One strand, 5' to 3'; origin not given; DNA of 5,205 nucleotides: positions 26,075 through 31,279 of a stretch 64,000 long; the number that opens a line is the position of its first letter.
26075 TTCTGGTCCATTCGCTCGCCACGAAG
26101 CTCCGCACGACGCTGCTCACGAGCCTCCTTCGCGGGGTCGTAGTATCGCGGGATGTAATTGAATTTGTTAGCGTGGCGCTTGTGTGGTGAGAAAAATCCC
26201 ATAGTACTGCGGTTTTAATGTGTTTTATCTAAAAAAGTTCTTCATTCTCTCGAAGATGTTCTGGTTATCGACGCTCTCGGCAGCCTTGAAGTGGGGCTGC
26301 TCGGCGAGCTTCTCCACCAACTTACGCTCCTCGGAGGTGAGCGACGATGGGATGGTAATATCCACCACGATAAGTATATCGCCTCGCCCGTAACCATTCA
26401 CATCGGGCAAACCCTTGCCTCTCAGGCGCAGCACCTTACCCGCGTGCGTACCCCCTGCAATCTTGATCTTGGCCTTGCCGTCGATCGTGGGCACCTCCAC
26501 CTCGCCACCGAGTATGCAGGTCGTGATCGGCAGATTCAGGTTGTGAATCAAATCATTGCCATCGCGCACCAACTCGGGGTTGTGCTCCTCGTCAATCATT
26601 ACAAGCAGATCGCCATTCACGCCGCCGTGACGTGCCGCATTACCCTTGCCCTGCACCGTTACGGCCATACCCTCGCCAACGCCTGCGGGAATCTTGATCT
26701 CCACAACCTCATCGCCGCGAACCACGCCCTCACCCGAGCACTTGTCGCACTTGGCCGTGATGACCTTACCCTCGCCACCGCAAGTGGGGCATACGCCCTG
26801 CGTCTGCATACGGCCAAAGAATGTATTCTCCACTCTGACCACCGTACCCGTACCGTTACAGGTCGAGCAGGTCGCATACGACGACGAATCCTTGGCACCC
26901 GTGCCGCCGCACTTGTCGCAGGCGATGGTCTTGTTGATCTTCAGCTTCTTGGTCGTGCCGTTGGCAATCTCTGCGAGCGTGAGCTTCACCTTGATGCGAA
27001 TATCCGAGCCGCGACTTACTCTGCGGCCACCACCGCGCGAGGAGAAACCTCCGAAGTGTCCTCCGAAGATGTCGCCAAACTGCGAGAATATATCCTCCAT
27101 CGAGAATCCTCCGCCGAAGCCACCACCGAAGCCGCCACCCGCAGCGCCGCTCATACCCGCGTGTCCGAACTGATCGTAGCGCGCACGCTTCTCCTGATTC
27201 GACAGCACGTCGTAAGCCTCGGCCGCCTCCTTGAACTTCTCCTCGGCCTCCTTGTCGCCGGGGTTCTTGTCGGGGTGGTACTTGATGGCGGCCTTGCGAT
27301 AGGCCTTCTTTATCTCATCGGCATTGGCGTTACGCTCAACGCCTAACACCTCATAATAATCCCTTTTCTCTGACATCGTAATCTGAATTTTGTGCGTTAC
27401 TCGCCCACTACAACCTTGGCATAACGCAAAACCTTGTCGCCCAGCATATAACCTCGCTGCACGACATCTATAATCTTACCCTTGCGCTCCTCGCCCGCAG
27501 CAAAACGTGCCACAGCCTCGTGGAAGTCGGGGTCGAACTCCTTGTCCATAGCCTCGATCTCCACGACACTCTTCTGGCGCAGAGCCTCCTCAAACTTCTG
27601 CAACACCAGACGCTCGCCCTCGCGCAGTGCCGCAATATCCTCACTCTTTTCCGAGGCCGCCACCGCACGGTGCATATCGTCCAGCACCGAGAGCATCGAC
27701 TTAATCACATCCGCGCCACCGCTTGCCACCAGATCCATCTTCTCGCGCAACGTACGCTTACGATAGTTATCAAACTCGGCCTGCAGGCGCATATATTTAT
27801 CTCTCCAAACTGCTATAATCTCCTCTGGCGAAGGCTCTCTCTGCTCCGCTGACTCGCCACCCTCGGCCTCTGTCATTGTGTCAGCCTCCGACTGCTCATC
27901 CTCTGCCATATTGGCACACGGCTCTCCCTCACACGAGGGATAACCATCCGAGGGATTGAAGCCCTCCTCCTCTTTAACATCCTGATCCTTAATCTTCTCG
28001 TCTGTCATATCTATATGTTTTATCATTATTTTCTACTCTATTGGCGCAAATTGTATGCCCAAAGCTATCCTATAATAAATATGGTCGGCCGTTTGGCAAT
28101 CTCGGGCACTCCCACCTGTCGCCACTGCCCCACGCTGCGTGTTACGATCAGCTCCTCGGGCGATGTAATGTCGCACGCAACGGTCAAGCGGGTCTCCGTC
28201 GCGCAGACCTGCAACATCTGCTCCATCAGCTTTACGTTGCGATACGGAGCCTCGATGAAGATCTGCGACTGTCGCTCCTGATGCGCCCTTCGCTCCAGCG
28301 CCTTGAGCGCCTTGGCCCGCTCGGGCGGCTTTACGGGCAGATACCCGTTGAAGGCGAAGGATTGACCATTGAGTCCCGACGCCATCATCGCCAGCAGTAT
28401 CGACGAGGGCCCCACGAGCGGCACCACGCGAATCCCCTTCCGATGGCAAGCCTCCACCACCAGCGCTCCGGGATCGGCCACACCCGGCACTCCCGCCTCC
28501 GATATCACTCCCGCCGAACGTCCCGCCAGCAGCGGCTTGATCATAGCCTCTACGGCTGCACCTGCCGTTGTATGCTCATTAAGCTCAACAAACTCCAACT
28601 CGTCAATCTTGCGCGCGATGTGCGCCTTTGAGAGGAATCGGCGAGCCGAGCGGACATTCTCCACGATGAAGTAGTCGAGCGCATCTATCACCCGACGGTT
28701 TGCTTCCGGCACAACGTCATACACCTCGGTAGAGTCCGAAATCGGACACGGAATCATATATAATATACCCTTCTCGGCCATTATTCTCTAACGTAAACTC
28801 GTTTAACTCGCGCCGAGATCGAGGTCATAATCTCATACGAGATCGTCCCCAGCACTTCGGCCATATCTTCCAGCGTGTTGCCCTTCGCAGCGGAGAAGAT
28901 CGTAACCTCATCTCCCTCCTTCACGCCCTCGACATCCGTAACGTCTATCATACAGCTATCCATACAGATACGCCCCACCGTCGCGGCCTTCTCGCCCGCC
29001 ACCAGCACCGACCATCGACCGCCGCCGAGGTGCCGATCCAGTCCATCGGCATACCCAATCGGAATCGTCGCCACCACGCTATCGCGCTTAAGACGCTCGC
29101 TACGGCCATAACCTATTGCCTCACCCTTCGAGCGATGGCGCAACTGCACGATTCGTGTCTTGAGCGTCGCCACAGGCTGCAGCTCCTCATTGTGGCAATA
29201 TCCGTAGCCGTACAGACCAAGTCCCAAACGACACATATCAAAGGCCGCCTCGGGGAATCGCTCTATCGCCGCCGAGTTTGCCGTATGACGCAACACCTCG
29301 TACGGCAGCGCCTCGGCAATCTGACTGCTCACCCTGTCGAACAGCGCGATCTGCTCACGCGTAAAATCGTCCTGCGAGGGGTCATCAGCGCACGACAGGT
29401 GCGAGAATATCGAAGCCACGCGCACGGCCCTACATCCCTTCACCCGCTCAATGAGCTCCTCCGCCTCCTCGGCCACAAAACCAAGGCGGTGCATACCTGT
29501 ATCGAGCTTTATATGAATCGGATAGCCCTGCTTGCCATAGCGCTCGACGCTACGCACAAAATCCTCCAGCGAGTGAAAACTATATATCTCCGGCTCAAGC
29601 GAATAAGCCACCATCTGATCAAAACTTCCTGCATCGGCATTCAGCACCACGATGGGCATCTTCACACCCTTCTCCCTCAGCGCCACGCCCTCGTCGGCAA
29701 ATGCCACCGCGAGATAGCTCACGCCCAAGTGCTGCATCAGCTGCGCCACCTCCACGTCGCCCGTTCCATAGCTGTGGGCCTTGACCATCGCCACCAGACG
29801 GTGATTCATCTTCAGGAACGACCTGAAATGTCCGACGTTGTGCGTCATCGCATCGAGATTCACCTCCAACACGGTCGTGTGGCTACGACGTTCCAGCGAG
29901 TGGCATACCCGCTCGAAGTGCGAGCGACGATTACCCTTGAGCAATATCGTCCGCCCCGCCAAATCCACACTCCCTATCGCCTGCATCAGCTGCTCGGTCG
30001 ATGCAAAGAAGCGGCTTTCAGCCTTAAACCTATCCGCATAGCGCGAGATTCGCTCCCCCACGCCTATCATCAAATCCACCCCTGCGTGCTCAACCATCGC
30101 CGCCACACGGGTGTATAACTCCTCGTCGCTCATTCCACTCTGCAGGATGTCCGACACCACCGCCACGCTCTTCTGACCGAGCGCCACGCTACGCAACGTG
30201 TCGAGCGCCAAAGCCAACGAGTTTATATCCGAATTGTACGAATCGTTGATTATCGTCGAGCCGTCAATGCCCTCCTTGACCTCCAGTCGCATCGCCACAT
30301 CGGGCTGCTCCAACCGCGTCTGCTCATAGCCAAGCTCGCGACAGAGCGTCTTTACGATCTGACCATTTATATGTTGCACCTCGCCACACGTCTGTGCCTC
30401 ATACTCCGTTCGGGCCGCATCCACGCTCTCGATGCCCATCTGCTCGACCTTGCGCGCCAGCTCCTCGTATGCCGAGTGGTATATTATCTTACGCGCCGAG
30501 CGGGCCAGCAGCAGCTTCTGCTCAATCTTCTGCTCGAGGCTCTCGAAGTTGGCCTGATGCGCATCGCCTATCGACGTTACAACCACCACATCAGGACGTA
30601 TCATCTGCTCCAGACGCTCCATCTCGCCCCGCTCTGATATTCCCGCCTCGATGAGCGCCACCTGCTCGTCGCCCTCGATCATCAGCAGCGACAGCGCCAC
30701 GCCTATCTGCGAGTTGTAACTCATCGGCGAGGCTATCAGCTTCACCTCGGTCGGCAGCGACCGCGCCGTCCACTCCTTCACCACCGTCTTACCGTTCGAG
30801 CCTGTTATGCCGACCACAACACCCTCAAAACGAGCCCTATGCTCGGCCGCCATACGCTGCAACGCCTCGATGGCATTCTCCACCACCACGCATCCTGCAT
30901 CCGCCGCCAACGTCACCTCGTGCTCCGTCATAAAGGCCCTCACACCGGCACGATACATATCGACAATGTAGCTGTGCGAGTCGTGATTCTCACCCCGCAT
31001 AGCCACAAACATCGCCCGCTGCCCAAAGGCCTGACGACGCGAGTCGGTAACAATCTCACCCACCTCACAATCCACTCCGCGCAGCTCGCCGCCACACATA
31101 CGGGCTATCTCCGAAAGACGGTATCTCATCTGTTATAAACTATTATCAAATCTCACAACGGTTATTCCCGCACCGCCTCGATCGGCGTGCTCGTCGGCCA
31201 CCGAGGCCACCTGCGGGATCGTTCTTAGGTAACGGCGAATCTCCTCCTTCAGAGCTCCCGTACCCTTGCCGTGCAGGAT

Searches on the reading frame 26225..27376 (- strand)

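Call 25: search_protein_families(library=pfam, proteins=[window:26225-27376:-])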
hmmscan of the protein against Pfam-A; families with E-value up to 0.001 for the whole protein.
window:26225-27376:- (383 aa): 4 families
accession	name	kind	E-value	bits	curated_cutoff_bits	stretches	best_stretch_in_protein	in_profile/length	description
PF01556.23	DnaJ_C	-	7.8e-43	146.6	26.6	1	126-343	1-152/152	DnaJ C terminal domain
PF00226.36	DnaJ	-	2.7e-28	98.3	27.8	1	6-68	1-63/63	DnaJ domain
PF00684.25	DnaJ_CXXCXGXG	-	1e-16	61.4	32.7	1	153-217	1-65/65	DnaJ central domain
PF15777.11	Anti-TRAP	-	0.00043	20.7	32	0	169-208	12-45/59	Tryptophan RNA-binding attenuator protein inhibitory protein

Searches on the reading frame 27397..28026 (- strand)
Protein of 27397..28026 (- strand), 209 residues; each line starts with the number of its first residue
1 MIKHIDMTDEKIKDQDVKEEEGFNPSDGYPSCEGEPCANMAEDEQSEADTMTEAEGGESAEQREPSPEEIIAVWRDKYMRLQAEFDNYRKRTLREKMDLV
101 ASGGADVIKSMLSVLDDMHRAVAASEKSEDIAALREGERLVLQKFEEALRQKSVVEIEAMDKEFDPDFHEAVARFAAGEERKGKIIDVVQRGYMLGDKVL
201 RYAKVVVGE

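Call 25: search_protein_families(library=pfam, proteins=[window:27397-28026:-])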
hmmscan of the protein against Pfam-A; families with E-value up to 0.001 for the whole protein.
window:27397-28026:- (209 aa): 1 family
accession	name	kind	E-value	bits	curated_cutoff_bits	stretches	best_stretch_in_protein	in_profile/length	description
PF01025.24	GrpE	-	3.9e-40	137.7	25.8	1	56-208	12-164/165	GrpE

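Call 90: find_encoding_contigs(protein=window:27397-28026:-, flank=10000, max_places=4)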
Protein window:27397-28026:- (209 aa): 24 contigs read that carry it; 4 places shown.
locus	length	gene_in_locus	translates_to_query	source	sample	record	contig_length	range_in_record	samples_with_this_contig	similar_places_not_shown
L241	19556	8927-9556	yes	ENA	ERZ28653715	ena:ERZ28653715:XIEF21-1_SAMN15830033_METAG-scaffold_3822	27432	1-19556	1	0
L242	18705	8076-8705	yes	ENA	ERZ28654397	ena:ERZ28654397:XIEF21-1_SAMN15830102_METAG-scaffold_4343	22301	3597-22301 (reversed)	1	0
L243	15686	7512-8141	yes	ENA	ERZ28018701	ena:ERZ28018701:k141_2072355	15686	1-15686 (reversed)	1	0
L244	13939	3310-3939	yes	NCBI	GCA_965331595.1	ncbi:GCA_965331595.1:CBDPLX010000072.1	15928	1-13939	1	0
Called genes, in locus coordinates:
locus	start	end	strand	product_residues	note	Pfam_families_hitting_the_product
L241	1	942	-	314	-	?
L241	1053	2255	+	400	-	PF01520:Amidase_3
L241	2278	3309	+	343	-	PF28542:DUF8434, PF02470:MlaD, PF28544:Helical_needle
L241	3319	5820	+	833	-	PF05192:MutS_III (faint), PF00488:MutS_V, PF01713:Smr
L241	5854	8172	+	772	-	PF08245:Mur_ligase_M, PF01168:Ala_racemase_N, PF00842:Ala_racemase_C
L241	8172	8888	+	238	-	PF00590:TP_methylase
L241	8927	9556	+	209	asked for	PF01025:GrpE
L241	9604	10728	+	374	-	-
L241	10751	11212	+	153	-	-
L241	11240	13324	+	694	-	PF13589:HATPase_c_3, PF01119:DNA_mis_repair, PF08676:MutL_C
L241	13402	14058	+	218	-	PF01694:Rhomboid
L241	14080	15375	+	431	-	PF28535:DUF8431, PF03372:Exo_endo_phos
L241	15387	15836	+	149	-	PF04074:DUF386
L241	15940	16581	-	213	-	-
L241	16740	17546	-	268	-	-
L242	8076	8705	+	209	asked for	PF01025:GrpE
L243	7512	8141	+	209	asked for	PF01025:GrpE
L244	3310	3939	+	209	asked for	PF01025:GrpE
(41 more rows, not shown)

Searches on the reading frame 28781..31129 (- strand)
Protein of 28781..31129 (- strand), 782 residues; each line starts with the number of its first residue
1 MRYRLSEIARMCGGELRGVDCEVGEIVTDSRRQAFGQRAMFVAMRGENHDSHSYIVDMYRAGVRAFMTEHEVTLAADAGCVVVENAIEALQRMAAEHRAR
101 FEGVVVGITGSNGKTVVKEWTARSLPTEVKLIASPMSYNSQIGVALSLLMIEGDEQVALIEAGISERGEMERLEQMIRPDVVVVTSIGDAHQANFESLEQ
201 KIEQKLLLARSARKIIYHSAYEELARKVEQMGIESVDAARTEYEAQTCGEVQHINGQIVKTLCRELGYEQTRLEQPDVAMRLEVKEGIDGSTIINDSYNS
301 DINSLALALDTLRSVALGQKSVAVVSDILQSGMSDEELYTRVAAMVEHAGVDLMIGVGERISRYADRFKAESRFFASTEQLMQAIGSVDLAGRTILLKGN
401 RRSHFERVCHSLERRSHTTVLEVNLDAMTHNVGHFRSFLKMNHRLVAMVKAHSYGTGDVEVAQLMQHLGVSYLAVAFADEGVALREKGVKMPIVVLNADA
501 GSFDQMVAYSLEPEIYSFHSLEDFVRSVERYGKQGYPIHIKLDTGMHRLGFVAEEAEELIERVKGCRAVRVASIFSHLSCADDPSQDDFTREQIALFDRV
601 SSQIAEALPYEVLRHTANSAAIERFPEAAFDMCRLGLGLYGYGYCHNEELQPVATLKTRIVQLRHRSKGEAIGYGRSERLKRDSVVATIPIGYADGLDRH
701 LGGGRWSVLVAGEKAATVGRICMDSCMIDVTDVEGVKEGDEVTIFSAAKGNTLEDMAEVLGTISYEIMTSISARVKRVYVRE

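Call 25: search_protein_families(library=pfam, proteins=[window:28781-31129:-])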
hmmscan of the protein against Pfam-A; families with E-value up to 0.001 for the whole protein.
window:28781-31129:- (782 aa): 3 families
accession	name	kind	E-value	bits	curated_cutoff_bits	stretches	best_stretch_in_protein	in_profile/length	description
PF01168.26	Ala_racemase_N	-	5.5e-57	193.4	24.1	1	423-642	1-218/220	Alanine racemase, N-terminal domain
PF00842.27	Ala_racemase_C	-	2.3e-44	150.5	25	1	653-779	1-127/127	Alanine racemase, C-terminal domain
PF08245.18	Mur_ligase_M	-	2.5e-18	67.2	24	1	108-214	1-115/200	Mur ligase middle domain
